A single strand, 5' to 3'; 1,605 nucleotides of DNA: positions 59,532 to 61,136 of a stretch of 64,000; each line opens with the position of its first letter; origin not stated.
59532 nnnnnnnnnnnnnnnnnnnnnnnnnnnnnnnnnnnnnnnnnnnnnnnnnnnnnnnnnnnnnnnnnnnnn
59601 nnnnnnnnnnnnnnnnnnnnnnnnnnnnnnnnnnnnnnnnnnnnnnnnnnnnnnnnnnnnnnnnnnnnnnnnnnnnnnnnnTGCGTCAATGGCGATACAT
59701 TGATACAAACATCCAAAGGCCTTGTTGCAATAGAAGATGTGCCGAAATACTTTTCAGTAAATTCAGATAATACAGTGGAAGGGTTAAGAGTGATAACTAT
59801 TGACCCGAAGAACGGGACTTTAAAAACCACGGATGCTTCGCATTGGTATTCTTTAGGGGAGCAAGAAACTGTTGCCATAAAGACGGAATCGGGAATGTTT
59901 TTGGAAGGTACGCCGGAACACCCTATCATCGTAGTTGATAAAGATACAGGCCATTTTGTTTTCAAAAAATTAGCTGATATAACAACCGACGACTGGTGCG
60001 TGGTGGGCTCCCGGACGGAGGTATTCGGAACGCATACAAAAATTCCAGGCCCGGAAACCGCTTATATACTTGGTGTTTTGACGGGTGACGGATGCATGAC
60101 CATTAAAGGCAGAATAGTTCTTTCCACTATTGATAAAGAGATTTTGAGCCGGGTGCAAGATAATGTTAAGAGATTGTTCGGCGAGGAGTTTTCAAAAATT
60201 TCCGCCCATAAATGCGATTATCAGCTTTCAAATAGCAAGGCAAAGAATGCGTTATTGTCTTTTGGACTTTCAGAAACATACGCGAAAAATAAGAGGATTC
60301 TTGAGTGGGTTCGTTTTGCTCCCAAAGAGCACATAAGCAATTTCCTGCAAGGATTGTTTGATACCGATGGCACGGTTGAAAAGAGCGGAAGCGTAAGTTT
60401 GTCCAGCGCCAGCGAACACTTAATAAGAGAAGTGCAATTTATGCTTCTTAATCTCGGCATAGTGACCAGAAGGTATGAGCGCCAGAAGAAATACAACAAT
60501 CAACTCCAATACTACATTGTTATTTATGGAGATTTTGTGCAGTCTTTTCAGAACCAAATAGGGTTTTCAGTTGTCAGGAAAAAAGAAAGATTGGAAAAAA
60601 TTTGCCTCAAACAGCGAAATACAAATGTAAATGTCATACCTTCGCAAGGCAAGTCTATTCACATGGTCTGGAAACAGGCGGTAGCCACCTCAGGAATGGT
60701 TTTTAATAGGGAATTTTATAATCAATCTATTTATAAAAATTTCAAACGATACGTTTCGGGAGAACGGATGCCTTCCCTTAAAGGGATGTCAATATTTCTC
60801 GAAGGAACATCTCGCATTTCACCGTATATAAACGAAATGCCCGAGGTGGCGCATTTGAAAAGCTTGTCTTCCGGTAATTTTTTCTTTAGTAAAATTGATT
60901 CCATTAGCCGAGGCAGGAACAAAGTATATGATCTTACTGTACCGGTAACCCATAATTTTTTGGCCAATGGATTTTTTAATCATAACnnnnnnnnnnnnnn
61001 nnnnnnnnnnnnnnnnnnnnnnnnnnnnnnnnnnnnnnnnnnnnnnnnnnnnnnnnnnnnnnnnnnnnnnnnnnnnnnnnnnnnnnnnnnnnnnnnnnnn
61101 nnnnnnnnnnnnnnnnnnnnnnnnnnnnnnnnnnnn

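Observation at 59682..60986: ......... intein splitting the FtsH Walker A loop (GPPGTGK | T)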

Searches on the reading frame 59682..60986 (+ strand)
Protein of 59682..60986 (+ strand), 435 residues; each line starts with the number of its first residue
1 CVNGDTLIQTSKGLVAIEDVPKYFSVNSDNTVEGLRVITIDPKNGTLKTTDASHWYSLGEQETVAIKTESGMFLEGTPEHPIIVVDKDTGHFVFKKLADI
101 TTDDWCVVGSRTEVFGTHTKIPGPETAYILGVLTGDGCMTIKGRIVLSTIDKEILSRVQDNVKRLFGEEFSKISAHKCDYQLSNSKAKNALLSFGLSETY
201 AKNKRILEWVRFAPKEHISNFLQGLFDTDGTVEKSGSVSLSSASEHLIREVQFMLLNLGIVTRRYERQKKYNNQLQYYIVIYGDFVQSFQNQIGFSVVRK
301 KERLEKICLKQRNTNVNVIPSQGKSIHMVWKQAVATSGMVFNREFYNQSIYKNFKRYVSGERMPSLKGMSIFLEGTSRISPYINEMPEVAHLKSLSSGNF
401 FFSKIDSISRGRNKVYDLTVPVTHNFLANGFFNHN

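Call 5: search_protein_families(library=pfam, proteins=[window:59682-60986:+], max_evalue=1)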
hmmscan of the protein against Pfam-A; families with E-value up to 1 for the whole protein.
window:59682-60986:+ (435 aa): 3 families
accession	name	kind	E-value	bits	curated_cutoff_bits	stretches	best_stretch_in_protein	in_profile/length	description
PF14528.11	LAGLIDADG_3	-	3.5e-26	91.7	22.5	2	218-294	3-82/82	LAGLIDADG-like domain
PF14890.11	Intein_splicing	-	6.1e-17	62.3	35.8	1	33-435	19-155/155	Intein splicing domain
PF05204.19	Hom_end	-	9e-05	23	21.1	1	220-290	16-94/110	Homing endonuclease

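Call 6: search_protein_families(library=ncbifam, proteins=[window:59682-60986:+], max_evalue=0.1)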
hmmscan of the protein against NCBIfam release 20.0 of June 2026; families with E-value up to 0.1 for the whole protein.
window:59682-60986:+ (435 aa): 14 families
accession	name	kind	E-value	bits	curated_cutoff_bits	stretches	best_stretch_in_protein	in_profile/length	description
NF005852.0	PRK07773.1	equivalog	1.1e-32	113.3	780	1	1-435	398-826/886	replicative DNA helicase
NF038098.1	GyrA_w_intein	exception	2.8e-31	108.3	1850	1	1-435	117-537/1232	intein-containing DNA gyrase subunit A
NF003157.0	PRK04132.1-2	equivalog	4e-23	81.3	1103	1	2-328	51-375/864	replication factor C small subunit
NF006207.0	PRK08332.1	equivalog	3e-20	71.2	2400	2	52-277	938-1154/1684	vitamin B12-dependent ribonucleotide reductase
NF011418.0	PRK14845.1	equivalog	5.5e-20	70.8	756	1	37-384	66-394/1049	translation initiation factor IF-2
NF003159.0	PRK04132.1-4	equivalog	8.2e-19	67.1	999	1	1-315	60-351/852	replication factor C small subunit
NF011491.0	PRK14898.1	equivalog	1.1e-16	60.1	783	1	125-352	244-469/860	DNA-directed RNA polymerase subunit A''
NF003158.0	PRK04132.1-3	equivalog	4.6e-11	40.6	1750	1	1-316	62-348/1437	replication factor C small subunit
NF038162.1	RtcB_rel_intein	exception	2.5e-10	39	1150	1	153-435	270-578/961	intein-containing RtcB family protein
NF045703.1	rSAM_Tes_intein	exception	3.3e-09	35.1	1700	1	124-308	369-558/1040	tetraether lipid synthase Tes, intein-containing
TIGR01445.1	intein_Nterm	domain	5.1e-09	37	24.5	1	1-84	1-83/83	intein N-terminal splicing region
NF007072.0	PRK09519.1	equivalog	1.2e-07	30.5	1024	1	40-270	284-520/790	intein-containing recombinase RecA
NF011303.0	PRK14715.1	equivalog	2.4e-07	28.2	1585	1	145-298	1142-1313/1627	DNA-directed DNA polymerase II large subunit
TIGR01443.1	intein_Cterm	domain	3e-07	30.5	15.6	1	414-435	1-23/24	intein C-terminal splicing region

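Call 12: find_homologous_proteins(query=window:59682-60986:+, max_evalue=0.00001)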
Query window:59682-60986:+ (435 aa): 78 proteins with E <= 0.00001 among 3585 candidates.
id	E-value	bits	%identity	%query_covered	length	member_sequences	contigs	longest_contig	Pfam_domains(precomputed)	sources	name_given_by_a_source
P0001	2.7e-154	532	56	100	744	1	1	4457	PF14528.12,PF14890.12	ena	-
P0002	2.0e-143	496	50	100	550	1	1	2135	PF14528.12,PF00004.36,PF14890.12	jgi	-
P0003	2.8e-123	430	53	83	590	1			PF06480.21,PF14528.12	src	-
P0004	9.0e-102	359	55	70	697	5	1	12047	PF14528.12,PF00004.36,PF17862.8,PF01434.25,PF14890.12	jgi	-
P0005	3.1e-82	295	36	95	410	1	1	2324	PF14528.12,PF14890.12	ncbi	ncbi:hypothetical protein COX09_02280, partial [Candidatus Beckwithbacteria bacterium CG23_combo_of_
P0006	1.1e-68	250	35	100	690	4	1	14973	PF05204.20,PF06480.21,PF14528.12,PF00004.36,PF14890.12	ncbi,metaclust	ncbi:MAG: hypothetical protein UR31_C0021G0014, partial [Parcubacteria group bacterium GW2011_GWA2_3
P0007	6.3e-63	231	55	45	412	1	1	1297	PF14528.12,PF00004.36,PF17862.8,PF14890.12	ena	-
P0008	3.1e-55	206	33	100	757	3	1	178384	PF14528.12,PF02562.23,PF14890.12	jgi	-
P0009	1.0e-52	198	50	40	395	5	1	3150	PF06480.21,PF14890.12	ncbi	-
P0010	1.2e-52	197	34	100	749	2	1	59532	PF14528.12,PF02562.23,PF14890.12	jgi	-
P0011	2.4e-51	193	64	32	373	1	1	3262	-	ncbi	ncbi:MAG TPA: hypothetical protein VI775_01025, partial [Candidatus Paceibacterota bacterium]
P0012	3.2e-51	193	33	100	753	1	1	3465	PF14528.12,PF02562.23,PF14890.12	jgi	jgi:phosphate starvation-inducible protein PhoH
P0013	3.7e-51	192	33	100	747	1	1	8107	PF14528.12,PF02562.23,PF14890.12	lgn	-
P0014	4.0e-51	192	50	39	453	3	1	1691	PF00004.36,PF17862.8,PF01434.25,PF14890.12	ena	-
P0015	6.1e-51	192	33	100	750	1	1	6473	PF05204.20,PF14528.12,PF02562.23,PF14890.12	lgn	-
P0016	2.5e-50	190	34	100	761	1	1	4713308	PF03796.22,PF14528.12,PF14890.12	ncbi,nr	ncbi:hypothetical protein EEL31_08805 [Brevibacillus laterosporus]|nr:LAGLIDADG family homing endonu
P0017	3.5e-50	189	33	100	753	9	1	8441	PF14528.12,PF02562.23,PF14890.12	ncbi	-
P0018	1.6e-49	187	33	100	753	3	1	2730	PF14528.12,PF02562.23,PF14890.12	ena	-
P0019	1.8e-49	187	33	100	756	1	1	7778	PF05204.20,PF14528.12,PF02562.23,PF14890.12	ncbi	-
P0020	2.4e-49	186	32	100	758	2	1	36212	PF05204.20,PF14528.12,PF02562.23,PF14890.12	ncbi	-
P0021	4.9e-49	185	33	100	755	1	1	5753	PF14528.12,PF02562.23,PF14890.12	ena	-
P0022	8.1e-49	185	34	100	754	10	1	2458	PF14528.12,PF02562.23,PF14890.12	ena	-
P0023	2.0e-48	183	32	100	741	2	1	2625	PF14528.12,PF02562.23,PF14890.12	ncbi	-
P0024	4.0e-48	182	34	100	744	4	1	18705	PF14528.12,PF02562.23,PF14890.12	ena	-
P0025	8.8e-48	181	34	100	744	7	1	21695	PF14528.12,PF02562.23,PF14890.12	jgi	-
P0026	8.1e-47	178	33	100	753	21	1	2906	PF05204.20,PF14528.12,PF02562.23,PF14890.12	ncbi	-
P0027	9.4e-47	178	30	100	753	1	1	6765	PF14528.12,PF02562.23,PF14890.12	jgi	jgi:phosphate starvation-inducible protein PhoH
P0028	2.8e-46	176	31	100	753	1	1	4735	PF14528.12,PF02562.23,PF14890.12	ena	-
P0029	3.0e-46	176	30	100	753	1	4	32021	PF14528.12,PF02562.23,PF14890.12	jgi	jgi:phosphate starvation-inducible protein PhoH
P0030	6.0e-46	175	31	100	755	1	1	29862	PF14528.12,PF02562.23,PF14890.12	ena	-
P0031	1.1e-45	174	31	89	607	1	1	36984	PF14528.12,PF02562.23,PF14890.12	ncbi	ncbi:MAG: PhoH family protein [Actinomycetota bacterium]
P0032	1.4e-45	174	33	100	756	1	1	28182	PF14528.12,PF02562.23,PF14890.12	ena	-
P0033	5.3e-45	172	32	100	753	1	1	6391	PF14528.12,PF02562.23,PF14890.12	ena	-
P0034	9.5e-45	171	31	100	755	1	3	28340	PF14528.12,PF02562.23,PF14890.12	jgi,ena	-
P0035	2.0e-44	170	31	100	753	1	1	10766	PF14528.12,PF02562.23,PF14890.12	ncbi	-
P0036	5.1e-44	169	28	100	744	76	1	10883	PF05204.20,PF14528.12,PF14890.12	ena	-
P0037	5.4e-44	169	30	100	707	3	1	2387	PF05204.20,PF14528.12,PF00488.28,PF27441.1,PF14890.12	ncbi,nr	ncbi:LAGLIDADG family homing endonuclease, partial [Candidatus Marithioploca araucensis]|nr:LAGLIDAD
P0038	5.7e-44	169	32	100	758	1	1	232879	PF14528.12,PF02562.23,PF14890.12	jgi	jgi:phosphate starvation-inducible protein PhoH/intein/homing endonuclease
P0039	1.5e-43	167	31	100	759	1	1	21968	PF05204.20,PF14528.12,PF02562.23,PF14890.12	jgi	jgi:phosphate starvation-inducible protein PhoH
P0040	1.0e-42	165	31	100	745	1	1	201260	PF14528.12,PF02562.23,PF14890.12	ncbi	-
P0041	1.5e-42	164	31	100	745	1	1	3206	PF14528.12,PF02562.23,PF14890.12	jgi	jgi:phosphate starvation-inducible protein PhoH/intein/homing endonuclease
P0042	3.9e-42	163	31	100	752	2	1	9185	PF13604.13,PF14528.12,PF02562.23,PF14890.12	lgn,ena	-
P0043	5.9e-42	162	31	100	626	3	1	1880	PF14528.12,PF00488.28,PF14890.12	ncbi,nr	ncbi:MAG TPA: hypothetical protein EYP55_07255, partial [Anaerolineae bacterium]|nr:hypothetical pro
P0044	6.7e-42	162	30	100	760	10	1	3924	PF14528.12,PF02562.23,PF14890.12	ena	-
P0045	8.8e-41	158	30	100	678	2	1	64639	PF14528.12,PF00488.28,PF14890.12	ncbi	ncbi:MAG: MutS-related protein [Chloroflexota bacterium]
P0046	1.3e-40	158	30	100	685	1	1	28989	PF14528.12,PF02562.23,PF14890.12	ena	-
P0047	1.3e-39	154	30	100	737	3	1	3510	PF14528.12,PF02562.23,PF14890.12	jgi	jgi:phosphate starvation-inducible protein PhoH/intein/homing endonuclease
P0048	2.0e-39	154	30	100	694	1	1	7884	PF14528.12,PF02562.23,PF14890.12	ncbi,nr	ncbi:MAG: hypothetical protein HC933_07280 [Pleurocapsa sp. SU_196_0]|nr:hypothetical protein [Pleur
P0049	2.3e-39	154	30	100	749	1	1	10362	PF14528.12,PF02562.23,PF14890.12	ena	-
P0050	1.3e-38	151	30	100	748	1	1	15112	PF14528.12,PF02562.23,PF14890.12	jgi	jgi:phosphate starvation-inducible protein PhoH/intein/homing endonuclease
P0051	2.5e-38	150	32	88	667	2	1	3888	PF14528.12,PF00488.28,PF14890.12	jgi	jgi:DNA mismatch repair protein MutS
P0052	2.6e-38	150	35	71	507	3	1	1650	PF14528.12,PF02562.23,PF14890.12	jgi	jgi:hypothetical protein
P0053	3.1e-38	150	30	100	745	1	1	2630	PF14528.12,PF02562.23,PF14890.12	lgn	-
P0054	4.7e-38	149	31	100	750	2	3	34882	PF14528.12,PF02562.23,PF14890.12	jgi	-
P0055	3.9e-37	146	31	100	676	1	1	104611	PF14528.12,PF00488.28,PF27441.1,PF14890.12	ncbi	ncbi:MAG: LAGLIDADG family homing endonuclease [Anaerolineae bacterium]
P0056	3.4e-36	143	29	100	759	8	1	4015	PF14528.12,PF02562.23,PF14890.12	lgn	-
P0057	9.5e-35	138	30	92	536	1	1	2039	PF14528.12,PF14890.12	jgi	jgi:intein/homing endonuclease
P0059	3.5e-34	137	31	100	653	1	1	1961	PF05204.20,PF03796.22,PF14528.12,PF14890.12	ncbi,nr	ncbi:MAG: hypothetical protein K8I82_12500, partial [Anaerolineae bacterium]|nr:hypothetical protein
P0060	2.2e-32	131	35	72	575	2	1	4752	PF14528.12,PF00488.28,PF14890.12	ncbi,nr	ncbi:MAG: hypothetical protein NZ843_01375, partial [Fimbriimonadales bacterium]|nr:hypothetical pro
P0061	2.2e-32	131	29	100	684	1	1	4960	PF14528.12,PF00488.28,PF27441.1,PF14890.12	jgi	jgi:DNA mismatch repair protein MutS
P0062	7.7e-32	129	29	100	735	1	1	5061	PF05204.20,PF03796.22,PF14528.12,PF00772.27,PF14890.12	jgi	jgi:replicative DNA helicase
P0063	3.6e-31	127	30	85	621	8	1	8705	PF14528.12,PF00488.28,PF27441.1,PF14890.12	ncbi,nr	ncbi:MAG: hypothetical protein FJZ96_10000 [Chloroflexi bacterium]|nr:hypothetical protein [Chlorofl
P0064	2.2e-29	121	32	71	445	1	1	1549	PF14528.12,PF02562.23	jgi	-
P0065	2.5e-29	121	27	100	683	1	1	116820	PF13479.13,PF14528.12,PF14890.12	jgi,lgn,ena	-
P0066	4.0e-28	117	34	60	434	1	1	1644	PF14528.12,PF02562.23,PF14890.12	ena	-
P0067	3.6e-26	110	38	37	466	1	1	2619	PF14528.12,PF00488.28,PF27441.1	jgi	jgi:DNA mismatch repair protein MutS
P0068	8.4e-24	102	30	70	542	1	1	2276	PF14528.12,PF00488.28,PF27441.1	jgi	jgi:DNA mismatch repair protein MutS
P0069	1.3e-20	92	26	100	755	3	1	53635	PF14528.12,PF13177.13,PF14890.12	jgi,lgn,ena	-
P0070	2.2e-18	84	26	71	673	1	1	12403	PF02867.21,PF14528.12,PF12637.15,PF14890.12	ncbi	ncbi:MAG: LAGLIDADG family homing endonuclease [Candidatus Baldrarchaeia archaeon]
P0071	4.3e-17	80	27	71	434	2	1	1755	PF14528.12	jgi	jgi:intein/homing endonuclease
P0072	3.8e-14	71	26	71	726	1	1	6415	PF14528.12,PF14890.12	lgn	-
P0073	1.5e-13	69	26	61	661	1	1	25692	PF00005.34,PF14528.12,PF14890.12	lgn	-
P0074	3.6e-12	64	23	100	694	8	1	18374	PF00005.34,PF14528.12,PF14890.12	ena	-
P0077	1.9e-7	48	24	61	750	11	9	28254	PF14528.12,PF14890.12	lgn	-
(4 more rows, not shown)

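Call 22: search_solved_structures(query=window:59682-60986:+, max_evalue=0.01, show_alignments=2)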
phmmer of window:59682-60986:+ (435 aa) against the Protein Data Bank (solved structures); distinct sequences matched with E-value up to 0.01: 24.
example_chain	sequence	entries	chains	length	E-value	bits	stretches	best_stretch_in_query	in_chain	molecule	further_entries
2lqm_A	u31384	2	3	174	4.7e-09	38.8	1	32-114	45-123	Pho radA intein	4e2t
1am2_A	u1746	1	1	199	6.8e-08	35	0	2-109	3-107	MXE GYRA INTEIN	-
4e2u_A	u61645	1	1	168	8.2e-08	34.8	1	32-85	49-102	Pho radA intein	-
1dq3_A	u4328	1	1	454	1.2e-07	34.3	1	54-317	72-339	ENDONUCLEASE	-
4oz6_A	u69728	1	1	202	4.2e-06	29.1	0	2-109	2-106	Mxe gyrA intein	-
7qsu_A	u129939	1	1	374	3.2e-05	26.2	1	2-283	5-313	V-ATPase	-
7qss_A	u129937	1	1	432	4.9e-05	25.6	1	2-283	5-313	V-type ATP synthase alpha chain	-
2cw7_A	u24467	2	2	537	0.00018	23.8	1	158-262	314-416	Endonuclease PI-PkoII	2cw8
6rpp_A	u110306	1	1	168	0.00062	22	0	414-434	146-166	Cell division control protein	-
5ol1_A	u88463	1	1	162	0.00095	21.4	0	36-88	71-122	DNA polymerase III subunit alpha,DNA polymerase III subunit alpha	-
1zd7_A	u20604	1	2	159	0.00096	21.4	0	36-88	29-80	DNA polymerase III alpha subunit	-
5ol5_A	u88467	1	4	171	0.0012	21.1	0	36-88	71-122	DNA polymerase III subunit alpha,DNA polymerase III subunit alpha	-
3nzm_A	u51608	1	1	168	0.0012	21.1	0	36-88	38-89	DNA polymerase III subunit alpha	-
2keq_A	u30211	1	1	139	0.0014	20.9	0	38-88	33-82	DNA polymerase III alpha subunit, Nucleic acid binding OB-fold tRNA/helicase-type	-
4kl5_A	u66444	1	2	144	0.0015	20.7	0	38-88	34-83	DNA polymerase III, alpha subunit, Nucleic acid binding, OB-fold, tRNA/helicase-type chime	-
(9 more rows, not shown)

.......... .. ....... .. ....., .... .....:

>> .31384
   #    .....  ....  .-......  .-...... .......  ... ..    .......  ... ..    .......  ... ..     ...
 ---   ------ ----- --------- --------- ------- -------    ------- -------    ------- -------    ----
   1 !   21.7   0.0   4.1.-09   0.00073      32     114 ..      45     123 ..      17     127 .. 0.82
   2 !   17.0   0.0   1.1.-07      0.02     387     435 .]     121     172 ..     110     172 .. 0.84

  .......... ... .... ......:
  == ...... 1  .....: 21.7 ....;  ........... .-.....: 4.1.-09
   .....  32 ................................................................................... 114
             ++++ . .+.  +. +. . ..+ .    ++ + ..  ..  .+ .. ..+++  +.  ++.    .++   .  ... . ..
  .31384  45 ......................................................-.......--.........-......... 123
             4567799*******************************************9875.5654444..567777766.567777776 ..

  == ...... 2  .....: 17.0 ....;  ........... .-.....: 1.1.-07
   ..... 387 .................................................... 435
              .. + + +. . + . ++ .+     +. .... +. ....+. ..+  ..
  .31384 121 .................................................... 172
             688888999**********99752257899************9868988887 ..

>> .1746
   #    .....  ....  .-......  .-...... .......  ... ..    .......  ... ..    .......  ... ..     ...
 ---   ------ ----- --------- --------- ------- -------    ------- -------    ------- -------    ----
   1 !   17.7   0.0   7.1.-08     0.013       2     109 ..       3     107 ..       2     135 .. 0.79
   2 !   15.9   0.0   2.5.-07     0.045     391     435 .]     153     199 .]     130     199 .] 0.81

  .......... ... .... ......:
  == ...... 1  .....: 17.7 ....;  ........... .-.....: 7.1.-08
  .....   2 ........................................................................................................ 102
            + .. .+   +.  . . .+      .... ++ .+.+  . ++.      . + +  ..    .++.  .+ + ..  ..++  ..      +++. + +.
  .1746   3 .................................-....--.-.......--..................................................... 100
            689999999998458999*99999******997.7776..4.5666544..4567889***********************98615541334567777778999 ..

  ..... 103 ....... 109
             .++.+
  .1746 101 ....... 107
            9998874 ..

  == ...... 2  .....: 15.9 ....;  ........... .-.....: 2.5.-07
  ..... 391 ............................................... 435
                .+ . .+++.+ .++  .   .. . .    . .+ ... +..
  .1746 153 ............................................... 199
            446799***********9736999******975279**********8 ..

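Call 28: find_related_loci(query=window:59682-60986:+, collection=genome_contigs, flank=6000)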
Query window:59682-60986:+ (435 aa) in genome_contigs; peptide patterns used: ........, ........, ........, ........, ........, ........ (x = any residue, [..] = any of these).
35 stretches matched a pattern; 5 encode a relative of the query (tblastn E <= 1e-3); 5 distinct loci.
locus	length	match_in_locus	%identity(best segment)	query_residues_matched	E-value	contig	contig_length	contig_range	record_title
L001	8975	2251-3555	64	1-435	0e+0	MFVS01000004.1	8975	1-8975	MAG: Candidatus Nomurabacteria bacterium RIFCSPLOWO2_12_FULL_40_42 rifcsplowo2_12_scaffold_12591, whole genome shotgun s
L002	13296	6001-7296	52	1-435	3e-158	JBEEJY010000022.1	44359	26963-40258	MAG: Candidatus Parcubacteria bacterium isolate cobbmillcreek_2019_sw_WHONDRS-S19S_0090_B_bin.4 scaffold_559880, whole g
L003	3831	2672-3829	55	1-386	5e-157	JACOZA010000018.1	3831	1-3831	MAG: Candidatus Sungiibacteriota bacterium isolate NC_groundwater_193_Ag_S-0.1um_51_7 S4_GD2017_2_S1_scaffold_18730, who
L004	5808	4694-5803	56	1-370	8e-150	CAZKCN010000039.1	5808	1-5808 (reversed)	MAG TPA_asm: uncultured Candidatus Saccharibacteria bacterium isolate binchicken_co38_1275 genome assembly, contig: NODE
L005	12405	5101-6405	55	1-435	4e-172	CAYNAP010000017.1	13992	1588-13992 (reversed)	MAG TPA_asm: uncultured Candidatus Saccharibacteria bacterium isolate binchicken_co38_1274 genome assembly, contig: NODE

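Call 36: predict_structure(alignment_id=A1)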
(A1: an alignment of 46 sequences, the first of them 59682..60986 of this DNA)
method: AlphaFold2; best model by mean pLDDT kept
length: 435 residues; sequences in the alignment: 46
mean_pLDDT: 95.1   pTM: 0.93
mean pLDDT of the five models: 95.1, 94.1, 93.4, 93.4, 93.2
residues with pLDDT >= 90: 396; 70-90: 39; 50-70: 0; < 50: 0
segments of 3 or more residues with pLDDT < 50: none
pLDDT, mean of each block of 10 residues (from residue 1): 96 97 97 97 93 98 98 98 96 97 97 96 98 94 93 97 96 94 95 95 96 98 98 95 96 97 91 91 94 97 94 83 96 92 87 94 93 94 94 94 97 98 95 92
secondary structure, 60 per line:
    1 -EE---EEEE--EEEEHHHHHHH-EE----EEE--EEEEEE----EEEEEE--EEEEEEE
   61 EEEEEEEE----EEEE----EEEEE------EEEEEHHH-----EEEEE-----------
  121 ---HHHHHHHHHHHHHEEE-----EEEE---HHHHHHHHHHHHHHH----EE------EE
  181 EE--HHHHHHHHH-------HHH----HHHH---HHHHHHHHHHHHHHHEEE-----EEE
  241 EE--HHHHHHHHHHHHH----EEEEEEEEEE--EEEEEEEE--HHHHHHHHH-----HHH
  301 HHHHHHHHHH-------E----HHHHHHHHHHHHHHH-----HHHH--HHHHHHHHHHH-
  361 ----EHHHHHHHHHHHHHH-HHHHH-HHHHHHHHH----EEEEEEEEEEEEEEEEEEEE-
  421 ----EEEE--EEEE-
elements in order: E7-10 E13-16 H17-23 E31-33 E36-41 E46-51 E54-68 E73-76 E81-85 E92-96 E105-109 H124-136 E137-139 E145-148 H152-166 E179-182 H185-193 H208-211 H215-229 E230-232 E238-242 H245-257 E262-271 E274-281 H284-292 H298-310 H323-337 H343-346 H349-359 H366-379 H381-385 H387-395 E400-419 E425-428 E431-434
